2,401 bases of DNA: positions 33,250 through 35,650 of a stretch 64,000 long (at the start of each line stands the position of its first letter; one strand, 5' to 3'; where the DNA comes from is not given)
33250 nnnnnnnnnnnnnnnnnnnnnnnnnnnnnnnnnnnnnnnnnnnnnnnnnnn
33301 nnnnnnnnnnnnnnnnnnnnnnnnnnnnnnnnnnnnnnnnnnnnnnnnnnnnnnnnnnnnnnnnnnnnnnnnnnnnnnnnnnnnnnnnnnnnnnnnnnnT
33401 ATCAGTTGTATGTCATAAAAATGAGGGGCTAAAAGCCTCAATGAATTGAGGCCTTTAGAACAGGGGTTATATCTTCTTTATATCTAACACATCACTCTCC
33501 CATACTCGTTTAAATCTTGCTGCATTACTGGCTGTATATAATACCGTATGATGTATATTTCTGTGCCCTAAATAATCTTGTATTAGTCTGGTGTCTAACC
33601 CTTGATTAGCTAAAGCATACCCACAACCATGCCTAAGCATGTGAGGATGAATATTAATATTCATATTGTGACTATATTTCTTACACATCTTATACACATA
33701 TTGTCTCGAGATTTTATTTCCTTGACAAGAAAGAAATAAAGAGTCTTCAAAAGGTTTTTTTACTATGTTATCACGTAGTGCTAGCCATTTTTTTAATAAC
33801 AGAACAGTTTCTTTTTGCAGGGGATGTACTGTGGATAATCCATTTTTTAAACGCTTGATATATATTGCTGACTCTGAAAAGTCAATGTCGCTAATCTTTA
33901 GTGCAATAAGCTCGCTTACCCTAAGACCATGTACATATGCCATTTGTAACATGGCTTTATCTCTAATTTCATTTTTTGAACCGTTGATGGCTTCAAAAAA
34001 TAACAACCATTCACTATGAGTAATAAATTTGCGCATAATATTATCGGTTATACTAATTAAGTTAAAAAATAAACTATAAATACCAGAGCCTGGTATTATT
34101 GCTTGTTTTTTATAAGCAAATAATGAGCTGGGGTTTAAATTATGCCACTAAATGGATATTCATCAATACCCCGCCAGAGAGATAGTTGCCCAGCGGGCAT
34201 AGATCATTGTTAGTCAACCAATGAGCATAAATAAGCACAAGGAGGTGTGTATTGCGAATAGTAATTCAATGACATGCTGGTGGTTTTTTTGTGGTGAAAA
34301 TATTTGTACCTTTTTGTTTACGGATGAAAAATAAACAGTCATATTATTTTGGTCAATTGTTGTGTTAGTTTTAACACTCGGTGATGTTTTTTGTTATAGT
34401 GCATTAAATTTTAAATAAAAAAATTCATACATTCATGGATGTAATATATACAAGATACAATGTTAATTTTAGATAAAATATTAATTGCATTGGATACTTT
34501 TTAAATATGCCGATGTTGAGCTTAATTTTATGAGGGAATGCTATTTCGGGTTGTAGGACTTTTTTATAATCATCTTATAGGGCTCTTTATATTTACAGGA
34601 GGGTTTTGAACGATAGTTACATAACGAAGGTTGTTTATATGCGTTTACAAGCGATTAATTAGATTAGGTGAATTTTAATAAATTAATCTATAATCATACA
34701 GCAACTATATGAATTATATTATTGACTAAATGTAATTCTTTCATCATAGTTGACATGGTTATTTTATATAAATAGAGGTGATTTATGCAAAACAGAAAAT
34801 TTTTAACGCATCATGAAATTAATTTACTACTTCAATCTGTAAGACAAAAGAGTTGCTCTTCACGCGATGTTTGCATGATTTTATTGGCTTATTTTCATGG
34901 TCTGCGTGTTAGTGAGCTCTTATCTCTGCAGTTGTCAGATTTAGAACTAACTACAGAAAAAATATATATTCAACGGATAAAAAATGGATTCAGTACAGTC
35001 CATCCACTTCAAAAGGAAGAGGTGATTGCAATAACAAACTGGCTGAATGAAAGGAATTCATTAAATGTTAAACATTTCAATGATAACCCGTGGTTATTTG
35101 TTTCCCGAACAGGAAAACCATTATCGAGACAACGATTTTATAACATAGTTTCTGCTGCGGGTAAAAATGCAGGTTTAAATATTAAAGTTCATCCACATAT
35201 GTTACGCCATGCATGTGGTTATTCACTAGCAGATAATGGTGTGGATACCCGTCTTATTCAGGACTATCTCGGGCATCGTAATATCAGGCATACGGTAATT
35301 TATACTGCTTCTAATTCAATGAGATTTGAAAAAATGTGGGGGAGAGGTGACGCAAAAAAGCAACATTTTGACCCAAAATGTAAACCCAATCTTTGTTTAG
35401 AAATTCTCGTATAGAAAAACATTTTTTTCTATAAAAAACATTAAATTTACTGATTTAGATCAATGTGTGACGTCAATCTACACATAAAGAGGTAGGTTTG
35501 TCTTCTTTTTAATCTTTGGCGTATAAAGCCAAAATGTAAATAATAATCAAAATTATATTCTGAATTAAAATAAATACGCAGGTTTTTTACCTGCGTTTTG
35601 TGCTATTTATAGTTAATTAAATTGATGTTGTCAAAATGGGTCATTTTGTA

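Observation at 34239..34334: Strong Shine-Dalgarno and a Cys/aromatic-rich 21-codon ORF in the inter-recombinase region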

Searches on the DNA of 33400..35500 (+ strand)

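Call 5: search_dna_similar(query=window:33400-35500:+, collection=ecoli_genomes, mode=near)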
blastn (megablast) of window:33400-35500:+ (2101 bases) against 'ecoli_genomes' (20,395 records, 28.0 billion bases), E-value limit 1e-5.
Records with a match: 236; places in all: 236; records where one place covers at least 80% of the query: 236.
Genomes with a match: 236 of 5426; with a place that covers at least 80% of the query: 236. Places per genome that has any: lowest 1, median 1, highest 1. On chromosomes: 236 places; on plasmids: 0.
Best place of each record, by identity: >=99% 87; 95-99% 149.
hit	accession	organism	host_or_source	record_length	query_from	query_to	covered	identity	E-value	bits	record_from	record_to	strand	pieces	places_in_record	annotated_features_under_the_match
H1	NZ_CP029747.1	Escherichia coli strain 2016C-3878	Homo sapiens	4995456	1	2101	100%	100.0%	0e+0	3880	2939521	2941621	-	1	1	ipuA: tyrosine-type DNA invertase IpuA | ipuB: tyrosine-type DNA invertase IpuB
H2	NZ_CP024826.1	Escherichia coli strain CREC-544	Homo sapiens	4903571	1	2101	100%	100.0%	0e+0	3880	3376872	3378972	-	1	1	ipuA: tyrosine-type DNA invertase IpuA | ipuB: tyrosine-type DNA invertase IpuB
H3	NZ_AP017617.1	Escherichia coli strain MRY15-117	Bos taurus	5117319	1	2101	100%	100.0%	0e+0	3880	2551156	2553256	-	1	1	ipuA: tyrosine-type DNA invertase IpuA | ipuB: tyrosine-type DNA invertase IpuB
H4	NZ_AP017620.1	Escherichia coli strain MRY15-131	Bos taurus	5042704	1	2101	100%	100.0%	0e+0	3880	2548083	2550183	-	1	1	ipuA: tyrosine-type DNA invertase IpuA | ipuB: tyrosine-type DNA invertase IpuB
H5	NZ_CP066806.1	Escherichia coli strain TCM3e1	Homo sapiens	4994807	1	2101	100%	100.0%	0e+0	3880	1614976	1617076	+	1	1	ipuA: tyrosine-type DNA invertase IpuA | ipuB: tyrosine-type DNA invertase IpuB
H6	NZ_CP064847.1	Escherichia coli strain 20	wastewater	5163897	1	2101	100%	100.0%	0e+0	3880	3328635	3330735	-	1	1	ipuA: tyrosine-type DNA invertase IpuA | ipuB: tyrosine-type DNA invertase IpuB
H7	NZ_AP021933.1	Escherichia coli strain WP2-W18-ESBL-08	-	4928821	1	2101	100%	100.0%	0e+0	3880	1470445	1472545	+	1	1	ipuA: tyrosine-type DNA invertase IpuA | ipuB: tyrosine-type DNA invertase IpuB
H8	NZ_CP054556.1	Escherichia coli strain LWY24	chicken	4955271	1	2101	100%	100.0%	0e+0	3880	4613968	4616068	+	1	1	ipuA: tyrosine-type DNA invertase IpuA | ipuB: tyrosine-type DNA invertase IpuB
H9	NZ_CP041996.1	Escherichia coli strain AR Bank #0349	Homo sapiens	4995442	1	2101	100%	100.0%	0e+0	3880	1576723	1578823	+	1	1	ipuA: tyrosine-type DNA invertase IpuA | ipuB: tyrosine-type DNA invertase IpuB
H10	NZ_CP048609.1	Escherichia coli strain STEFF_1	WWTPs effluent Shatin WWTPs_1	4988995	1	2101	100%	100.0%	0e+0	3880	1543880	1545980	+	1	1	ipuA: tyrosine-type DNA invertase IpuA | ipuB: tyrosine-type DNA invertase IpuB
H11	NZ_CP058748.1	Escherichia coli strain STLIN_13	Stanley WWTPs_13 WWTPs influent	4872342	1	2101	100%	100.0%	0e+0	3880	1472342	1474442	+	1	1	ipuA: tyrosine-type DNA invertase IpuA | ipuB: tyrosine-type DNA invertase IpuB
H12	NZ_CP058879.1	Escherichia coli strain STLEFF_29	Stanley WWTPs_29 WWTPs effluent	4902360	1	2101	100%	100.0%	0e+0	3880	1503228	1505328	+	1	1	ipuA: tyrosine-type DNA invertase IpuA | ipuB: tyrosine-type DNA invertase IpuB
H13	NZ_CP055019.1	Escherichia coli strain SWHEFF_69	Shek Wu Hui WWTPs_69 WWTPs effluent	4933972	1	2101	100%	100.0%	0e+0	3880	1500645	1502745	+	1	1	ipuA: tyrosine-type DNA invertase IpuA | ipuB: tyrosine-type DNA invertase IpuB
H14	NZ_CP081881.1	Escherichia coli strain WW2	sludge from the aeration tanks of urban ...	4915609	1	2101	100%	100.0%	0e+0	3880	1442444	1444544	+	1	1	ipuA: tyrosine-type DNA invertase IpuA | ipuB: tyrosine-type DNA invertase IpuB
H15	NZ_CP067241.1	Escherichia coli strain P19_598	surface water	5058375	1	2101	100%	100.0%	0e+0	3880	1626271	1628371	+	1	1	ipuA: tyrosine-type DNA invertase IpuA | ipuB: tyrosine-type DNA invertase IpuB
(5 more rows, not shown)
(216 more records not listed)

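Call 7: get_annotated_region(hit=H1, flank=4000)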
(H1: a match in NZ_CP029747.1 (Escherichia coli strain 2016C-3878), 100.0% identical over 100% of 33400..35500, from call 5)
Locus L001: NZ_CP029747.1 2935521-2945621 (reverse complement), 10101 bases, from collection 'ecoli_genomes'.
description: Escherichia coli strain 2016C-3878 chromosome, complete genome
organism: Escherichia coli strain 2016C-3878 (NCBI taxid 562)
replicon: chromosome; assembly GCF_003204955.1
host: Homo sapiens; source: Rectal swab; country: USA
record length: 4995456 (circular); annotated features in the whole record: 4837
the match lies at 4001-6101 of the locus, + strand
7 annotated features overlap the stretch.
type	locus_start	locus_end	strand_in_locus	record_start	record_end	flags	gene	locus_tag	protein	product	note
CDS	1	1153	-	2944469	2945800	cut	dsdA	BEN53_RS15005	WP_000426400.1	D-serine ammonia-lyase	-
CDS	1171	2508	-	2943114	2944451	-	dsdX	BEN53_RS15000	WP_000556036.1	D-serine transporter DsdX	-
CDS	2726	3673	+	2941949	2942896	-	dsdC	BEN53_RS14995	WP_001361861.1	DNA-binding transcriptional regulator DsdC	-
CDS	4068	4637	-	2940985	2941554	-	ipuB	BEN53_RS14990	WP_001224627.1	tyrosine-type DNA invertase IpuB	-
CDS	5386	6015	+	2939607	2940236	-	ipuA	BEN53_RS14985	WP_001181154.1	tyrosine-type DNA invertase IpuA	-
CDS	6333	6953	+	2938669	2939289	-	-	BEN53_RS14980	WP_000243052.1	helix-turn-helix transcriptional regulator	-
CDS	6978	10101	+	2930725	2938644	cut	-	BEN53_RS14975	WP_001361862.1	phase-variable autotransporter adhesin UpaE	-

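Call 12: search_dna_similar(query=window:34037-34784:+, collection=ecoli_genomes, mode=distant, rows=spread, max_rows=40)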
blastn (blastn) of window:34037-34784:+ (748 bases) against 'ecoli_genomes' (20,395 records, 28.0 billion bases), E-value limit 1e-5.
Records with a match: 236; places in all: 236; records where one place covers at least 80% of the query: 236.
Genomes with a match: 236 of 5426; with a place that covers at least 80% of the query: 236. Places per genome that has any: lowest 1, median 1, highest 1. On chromosomes: 236 places; on plasmids: 0.
Best place of each record, by identity: >=99% 86; 95-99% 150.
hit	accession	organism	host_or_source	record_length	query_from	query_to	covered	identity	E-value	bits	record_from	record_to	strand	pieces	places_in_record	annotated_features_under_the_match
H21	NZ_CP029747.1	Escherichia coli strain 2016C-3878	Homo sapiens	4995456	1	748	100%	100.0%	0e+0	1350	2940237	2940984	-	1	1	none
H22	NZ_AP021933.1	Escherichia coli strain WP2-W18-ESBL-08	-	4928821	1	748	100%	100.0%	0e+0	1350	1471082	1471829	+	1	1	none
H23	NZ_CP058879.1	Escherichia coli strain STLEFF_29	Stanley WWTPs_29 WWTPs effluent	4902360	1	748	100%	100.0%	0e+0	1350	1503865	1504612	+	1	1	none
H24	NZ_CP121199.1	Escherichia coli strain E50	bovine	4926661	1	748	100%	100.0%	0e+0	1350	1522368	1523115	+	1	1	none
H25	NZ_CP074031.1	Escherichia coli strain PK12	Pig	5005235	1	748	100%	100.0%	0e+0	1350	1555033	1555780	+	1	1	none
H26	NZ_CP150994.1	Escherichia coli strain CUVET16-465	Cat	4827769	1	748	100%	100.0%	0e+0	1350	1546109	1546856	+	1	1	none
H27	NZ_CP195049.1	Escherichia coli strain EC0585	Homo sapiens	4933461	1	748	100%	100.0%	0e+0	1350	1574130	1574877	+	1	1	none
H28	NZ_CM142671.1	Escherichia coli strain UID2309220003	Homo sapiens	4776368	1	748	100%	100.0%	0e+0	1350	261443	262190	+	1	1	none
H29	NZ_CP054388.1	Escherichia coli strain 1517k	Gallus gallus domesticus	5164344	1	748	100%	99.6%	0e+0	1336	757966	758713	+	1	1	none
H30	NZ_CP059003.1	Escherichia coli strain 2D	Homo sapiens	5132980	1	748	100%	99.5%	0e+0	1332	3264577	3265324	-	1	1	none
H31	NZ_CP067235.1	Escherichia coli strain SBF22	surface water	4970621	1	748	100%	99.5%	0e+0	1332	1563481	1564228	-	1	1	none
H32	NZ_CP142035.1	Escherichia coli strain HS4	Homo sapiens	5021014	1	748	100%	99.5%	0e+0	1332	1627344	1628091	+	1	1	none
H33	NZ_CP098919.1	Escherichia coli strain CUVET17-1418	Canis lupus familiaris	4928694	1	748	100%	99.5%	0e+0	1332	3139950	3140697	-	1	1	none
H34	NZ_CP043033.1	Escherichia coli strain XDL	Homo sapiens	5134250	1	748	100%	99.3%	0e+0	1327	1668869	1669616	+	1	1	none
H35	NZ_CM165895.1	Escherichia coli strain N32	Homo sapiens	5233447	1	748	100%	99.1%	0e+0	1318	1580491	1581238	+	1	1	none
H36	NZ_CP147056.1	Escherichia coli strain 1002W03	river water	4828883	1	748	100%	97.9%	0e+0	1278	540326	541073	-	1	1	none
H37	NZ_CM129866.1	Escherichia coli strain PM06121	seawater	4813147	1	748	100%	97.7%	0e+0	1271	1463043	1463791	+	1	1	none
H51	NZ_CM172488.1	Escherichia coli strain E5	donkey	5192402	1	748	100%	97.3%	0e+0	1254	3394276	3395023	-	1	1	none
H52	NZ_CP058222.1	Escherichia coli strain CFT073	Homo sapiens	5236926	1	748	100%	97.3%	0e+0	1256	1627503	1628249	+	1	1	none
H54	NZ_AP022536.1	Escherichia coli strain THO-008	Homo sapiens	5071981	1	748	100%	96.7%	0e+0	1237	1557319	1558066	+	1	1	none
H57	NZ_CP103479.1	Escherichia coli strain 4621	Homo sapiens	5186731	1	748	100%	96.7%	0e+0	1233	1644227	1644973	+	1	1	none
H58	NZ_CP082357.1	Escherichia coli strain VCSW7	Top soil and leaf litter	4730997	1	748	100%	96.5%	0e+0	1232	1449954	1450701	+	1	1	none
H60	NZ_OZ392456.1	Escherichia coli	not applicable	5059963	1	748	100%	96.4%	0e+0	1228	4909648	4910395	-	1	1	none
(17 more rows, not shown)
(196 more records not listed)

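Call 14: get_annotated_region(hit=H52, flank=800)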
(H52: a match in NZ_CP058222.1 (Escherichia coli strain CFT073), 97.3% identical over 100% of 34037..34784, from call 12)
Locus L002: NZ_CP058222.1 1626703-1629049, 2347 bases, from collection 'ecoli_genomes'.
description: Escherichia coli strain CFT073 chromosome, complete genome
organism: Escherichia coli strain CFT073 (NCBI taxid 562)
replicon: chromosome; assembly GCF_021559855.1
host: Homo sapiens; source: urine; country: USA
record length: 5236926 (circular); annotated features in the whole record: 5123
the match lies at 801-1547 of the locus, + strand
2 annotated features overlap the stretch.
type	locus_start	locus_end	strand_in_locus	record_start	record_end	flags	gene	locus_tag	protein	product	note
CDS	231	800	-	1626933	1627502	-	ipuB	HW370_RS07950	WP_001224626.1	tyrosine-type DNA invertase IpuB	-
CDS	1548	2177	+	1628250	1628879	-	ipuA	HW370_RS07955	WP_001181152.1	tyrosine-type DNA invertase IpuA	-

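Call 15: get_annotated_region(hit=H60, flank=800)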
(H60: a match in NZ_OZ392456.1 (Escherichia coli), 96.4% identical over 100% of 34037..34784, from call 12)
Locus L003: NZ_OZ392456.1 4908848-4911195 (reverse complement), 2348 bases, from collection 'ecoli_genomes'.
description: Escherichia coli isolate ECA64 chromosome 1
organism: Escherichia coli (NCBI taxid 562)
replicon: chromosome; assembly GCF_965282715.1
host: not applicable; source: Dairy product; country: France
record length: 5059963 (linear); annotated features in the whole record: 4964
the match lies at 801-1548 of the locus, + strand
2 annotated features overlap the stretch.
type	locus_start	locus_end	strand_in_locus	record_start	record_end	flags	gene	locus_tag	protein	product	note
CDS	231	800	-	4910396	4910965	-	ipuB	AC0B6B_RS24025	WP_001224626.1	tyrosine-type DNA invertase IpuB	-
CDS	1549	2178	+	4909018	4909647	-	ipuA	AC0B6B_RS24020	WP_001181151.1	tyrosine-type DNA invertase IpuA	-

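Call 16: get_annotated_region(hit=H58, flank=800)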
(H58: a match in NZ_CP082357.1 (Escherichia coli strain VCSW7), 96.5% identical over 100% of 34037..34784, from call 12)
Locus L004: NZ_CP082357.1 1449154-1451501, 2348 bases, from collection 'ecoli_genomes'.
description: Escherichia coli strain VCSW7 chromosome, complete genome
organism: Escherichia coli strain VCSW7 (NCBI taxid 562)
replicon: chromosome; assembly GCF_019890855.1
host: -; source: Top soil and leaf litter; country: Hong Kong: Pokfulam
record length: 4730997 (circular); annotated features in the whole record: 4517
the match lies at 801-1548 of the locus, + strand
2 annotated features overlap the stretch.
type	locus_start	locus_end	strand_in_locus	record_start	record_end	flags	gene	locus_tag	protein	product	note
CDS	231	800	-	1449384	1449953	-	ipuB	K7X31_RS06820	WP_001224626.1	tyrosine-type DNA invertase IpuB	-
CDS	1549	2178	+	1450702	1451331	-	ipuA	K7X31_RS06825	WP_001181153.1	tyrosine-type DNA invertase IpuA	-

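Call 17: get_annotated_region(hit=H54, flank=800)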
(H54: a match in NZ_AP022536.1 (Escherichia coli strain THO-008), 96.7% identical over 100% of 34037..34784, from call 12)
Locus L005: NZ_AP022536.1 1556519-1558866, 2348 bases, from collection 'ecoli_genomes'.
description: Escherichia coli strain THO-008 chromosome, complete genome
organism: Escherichia coli strain THO-008 (NCBI taxid 562)
replicon: chromosome; assembly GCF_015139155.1
host: Homo sapiens; source: -; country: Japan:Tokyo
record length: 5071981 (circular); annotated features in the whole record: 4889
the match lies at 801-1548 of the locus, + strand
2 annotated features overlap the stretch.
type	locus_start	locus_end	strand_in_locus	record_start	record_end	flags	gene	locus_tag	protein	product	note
CDS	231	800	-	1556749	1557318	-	ipuB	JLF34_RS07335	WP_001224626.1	tyrosine-type DNA invertase IpuB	-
CDS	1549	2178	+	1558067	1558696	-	ipuA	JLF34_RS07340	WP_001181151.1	tyrosine-type DNA invertase IpuA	-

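Call 18: get_annotated_region(hit=H36, flank=800)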
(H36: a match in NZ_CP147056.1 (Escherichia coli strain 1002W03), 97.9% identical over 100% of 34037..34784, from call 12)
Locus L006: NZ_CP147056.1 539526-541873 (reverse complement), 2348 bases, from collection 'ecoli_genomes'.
description: Escherichia coli strain 1002W03 chromosome, complete genome
organism: Escherichia coli strain 1002W03 (NCBI taxid 562)
replicon: chromosome; assembly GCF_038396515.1
host: -; source: river water; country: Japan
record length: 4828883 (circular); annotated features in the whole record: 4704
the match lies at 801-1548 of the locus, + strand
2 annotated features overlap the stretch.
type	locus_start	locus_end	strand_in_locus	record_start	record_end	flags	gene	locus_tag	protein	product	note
CDS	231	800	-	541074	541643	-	ipuB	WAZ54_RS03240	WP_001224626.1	tyrosine-type DNA invertase IpuB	-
CDS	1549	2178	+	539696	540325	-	ipuA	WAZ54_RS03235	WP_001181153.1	tyrosine-type DNA invertase IpuA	-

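Call 19: get_annotated_region(hit=H37, flank=800)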
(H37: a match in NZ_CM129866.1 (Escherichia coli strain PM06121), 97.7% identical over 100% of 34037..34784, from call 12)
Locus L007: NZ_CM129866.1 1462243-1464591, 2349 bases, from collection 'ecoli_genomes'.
description: Escherichia coli strain PM06121 chromosome, whole genome shotgun sequence
organism: Escherichia coli strain PM06121 (NCBI taxid 562)
replicon: chromosome; assembly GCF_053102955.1
host: -; source: seawater; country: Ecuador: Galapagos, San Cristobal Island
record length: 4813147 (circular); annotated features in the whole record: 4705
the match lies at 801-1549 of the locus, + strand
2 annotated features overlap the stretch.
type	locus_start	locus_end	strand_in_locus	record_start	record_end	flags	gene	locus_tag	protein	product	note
CDS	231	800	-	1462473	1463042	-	ipuB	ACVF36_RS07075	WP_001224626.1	tyrosine-type DNA invertase IpuB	-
CDS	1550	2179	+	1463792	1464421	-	ipuA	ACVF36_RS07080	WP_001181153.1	tyrosine-type DNA invertase IpuA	-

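Call 20: get_annotated_region(hit=H51, flank=800)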
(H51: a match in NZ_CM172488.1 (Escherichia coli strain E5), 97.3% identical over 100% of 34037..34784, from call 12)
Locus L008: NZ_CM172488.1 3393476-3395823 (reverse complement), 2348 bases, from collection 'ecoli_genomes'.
description: Escherichia coli strain E5 chromosome, whole genome shotgun sequence
organism: Escherichia coli strain E5 (NCBI taxid 562)
replicon: chromosome; assembly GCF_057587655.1
host: donkey; source: -; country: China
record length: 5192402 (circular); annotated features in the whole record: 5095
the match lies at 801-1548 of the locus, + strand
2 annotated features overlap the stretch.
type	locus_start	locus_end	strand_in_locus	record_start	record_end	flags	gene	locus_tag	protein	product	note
CDS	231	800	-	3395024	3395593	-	ipuB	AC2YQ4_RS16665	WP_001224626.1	tyrosine-type DNA invertase IpuB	-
CDS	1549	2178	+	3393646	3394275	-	ipuA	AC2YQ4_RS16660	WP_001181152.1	tyrosine-type DNA invertase IpuA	-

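Call 21: get_annotated_region(hit=H57, flank=800)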
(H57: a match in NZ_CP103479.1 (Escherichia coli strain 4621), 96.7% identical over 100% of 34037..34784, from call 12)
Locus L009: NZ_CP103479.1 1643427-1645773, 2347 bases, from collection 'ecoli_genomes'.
description: Escherichia coli strain 4621 chromosome, complete genome
organism: Escherichia coli strain 4621 (NCBI taxid 562)
replicon: chromosome; assembly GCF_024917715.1
host: Homo sapiens; source: blood; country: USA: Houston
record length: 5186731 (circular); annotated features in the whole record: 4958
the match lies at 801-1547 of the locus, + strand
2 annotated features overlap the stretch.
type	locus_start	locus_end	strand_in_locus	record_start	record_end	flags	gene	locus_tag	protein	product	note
CDS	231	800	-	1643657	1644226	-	ipuB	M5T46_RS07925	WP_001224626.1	tyrosine-type DNA invertase IpuB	-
CDS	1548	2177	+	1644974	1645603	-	ipuA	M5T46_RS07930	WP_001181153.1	tyrosine-type DNA invertase IpuA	-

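Call 29: search_dna_similar(query=window:34180-34345:+, collection=ecoli_genomes, mode=distant, rows=spread, max_rows=60)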
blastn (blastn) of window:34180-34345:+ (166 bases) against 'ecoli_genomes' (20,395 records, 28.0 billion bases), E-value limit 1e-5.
Records with a match: 236; places in all: 236; records where one place covers at least 80% of the query: 236.
Genomes with a match: 236 of 5426; with a place that covers at least 80% of the query: 236. Places per genome that has any: lowest 1, median 1, highest 1. On chromosomes: 236 places; on plasmids: 0.
Best place of each record, by identity: >=99% 80; 95-99% 15; 90-95% 141.
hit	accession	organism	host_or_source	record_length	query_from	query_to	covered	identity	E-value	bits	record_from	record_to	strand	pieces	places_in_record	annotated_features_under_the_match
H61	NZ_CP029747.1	Escherichia coli strain 2016C-3878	Homo sapiens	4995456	1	166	100%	100.0%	1e-78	300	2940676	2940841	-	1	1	none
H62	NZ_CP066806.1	Escherichia coli strain TCM3e1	Homo sapiens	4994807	1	166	100%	100.0%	1e-78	300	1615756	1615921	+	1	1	none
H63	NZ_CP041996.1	Escherichia coli strain AR Bank #0349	Homo sapiens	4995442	1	166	100%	100.0%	1e-78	300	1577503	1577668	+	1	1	none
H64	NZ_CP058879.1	Escherichia coli strain STLEFF_29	Stanley WWTPs_29 WWTPs effluent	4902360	1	166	100%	100.0%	1e-78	300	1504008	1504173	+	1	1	none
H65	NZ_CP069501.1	Escherichia coli strain FDAARGOS_1268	Homo sapiens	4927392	1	166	100%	100.0%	1e-78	300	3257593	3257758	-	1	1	none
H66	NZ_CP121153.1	Escherichia coli strain E57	bovine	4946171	1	166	100%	100.0%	1e-78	300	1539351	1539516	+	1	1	none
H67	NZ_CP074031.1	Escherichia coli strain PK12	Pig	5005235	1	166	100%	100.0%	1e-78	300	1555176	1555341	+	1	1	none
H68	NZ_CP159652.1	Escherichia coli strain Z226-1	hospital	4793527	1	166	100%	100.0%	1e-78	300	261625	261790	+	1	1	none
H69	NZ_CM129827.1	Escherichia coli strain ECOD1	mink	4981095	1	166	100%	100.0%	1e-78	300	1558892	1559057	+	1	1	none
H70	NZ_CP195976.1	Escherichia coli strain H9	Water sample from the Juan Diaz River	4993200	1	166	100%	100.0%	1e-78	300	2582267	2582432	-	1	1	none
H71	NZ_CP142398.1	Escherichia coli strain SX4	Sheep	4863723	1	166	100%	100.0%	1e-78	300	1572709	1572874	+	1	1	none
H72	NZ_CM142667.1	Escherichia coli strain UID2309220009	Homo sapiens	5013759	1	166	100%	100.0%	1e-78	300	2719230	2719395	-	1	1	none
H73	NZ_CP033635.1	Escherichia coli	chicken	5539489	1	166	100%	99.4%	5e-77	296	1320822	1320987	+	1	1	none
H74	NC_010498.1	Escherichia coli SMS-3-5 strain SMS-3-5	-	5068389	1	166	100%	99.4%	5e-77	296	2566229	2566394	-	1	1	none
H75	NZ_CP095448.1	Escherichia coli strain LS45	chicken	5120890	1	166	100%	99.4%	5e-77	296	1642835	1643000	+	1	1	none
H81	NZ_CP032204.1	Escherichia coli strain AR_0013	missing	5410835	1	166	100%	98.8%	6e-76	291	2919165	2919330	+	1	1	none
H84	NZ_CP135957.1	Escherichia coli strain MS1657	Gallus gallus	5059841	1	166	100%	95.2%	8e-68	264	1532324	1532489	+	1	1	none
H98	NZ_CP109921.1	Escherichia coli O2:K2:H1 strain C 237-04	Homo sapiens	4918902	1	166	100%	94.6%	4e-66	260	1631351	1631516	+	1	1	none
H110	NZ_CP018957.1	Escherichia coli strain Ecol_316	Homo sapiens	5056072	1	166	100%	91.6%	1e-59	237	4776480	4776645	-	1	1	none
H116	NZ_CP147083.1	Escherichia coli strain JSWP006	municipal wastewater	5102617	1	166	100%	91.6%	1e-58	233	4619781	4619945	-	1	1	none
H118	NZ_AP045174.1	Escherichia coli strain JNEC-KY178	Homo sapiens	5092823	1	166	100%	91.0%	6e-57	229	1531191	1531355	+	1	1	none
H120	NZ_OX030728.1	Escherichia coli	Homo sapiens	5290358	1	166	100%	90.4%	7e-56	224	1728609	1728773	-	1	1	none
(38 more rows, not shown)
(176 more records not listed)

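Call 45: search_dna_similar(query=window:34037-34784:+, collection=plasmids, mode=distant, max_evalue=0.001)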
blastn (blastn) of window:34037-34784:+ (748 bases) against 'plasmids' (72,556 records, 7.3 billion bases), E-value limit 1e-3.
Records with a match: 1; places in all: 1; records where one place covers at least 80% of the query: 1.
Best place of each record, by identity: 95-99% 1.
By first word of the organism name: Escherichia 1.
By predicted mobility (MOB-suite, as given by PLSDB): non-mobilizable 1.
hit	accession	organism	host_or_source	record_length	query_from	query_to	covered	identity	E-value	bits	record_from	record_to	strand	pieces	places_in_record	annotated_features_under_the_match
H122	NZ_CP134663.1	Escherichia coli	Larus michahellis,bacteria,cloaca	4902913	1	748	100%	96.8%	0e+0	1238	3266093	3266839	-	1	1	none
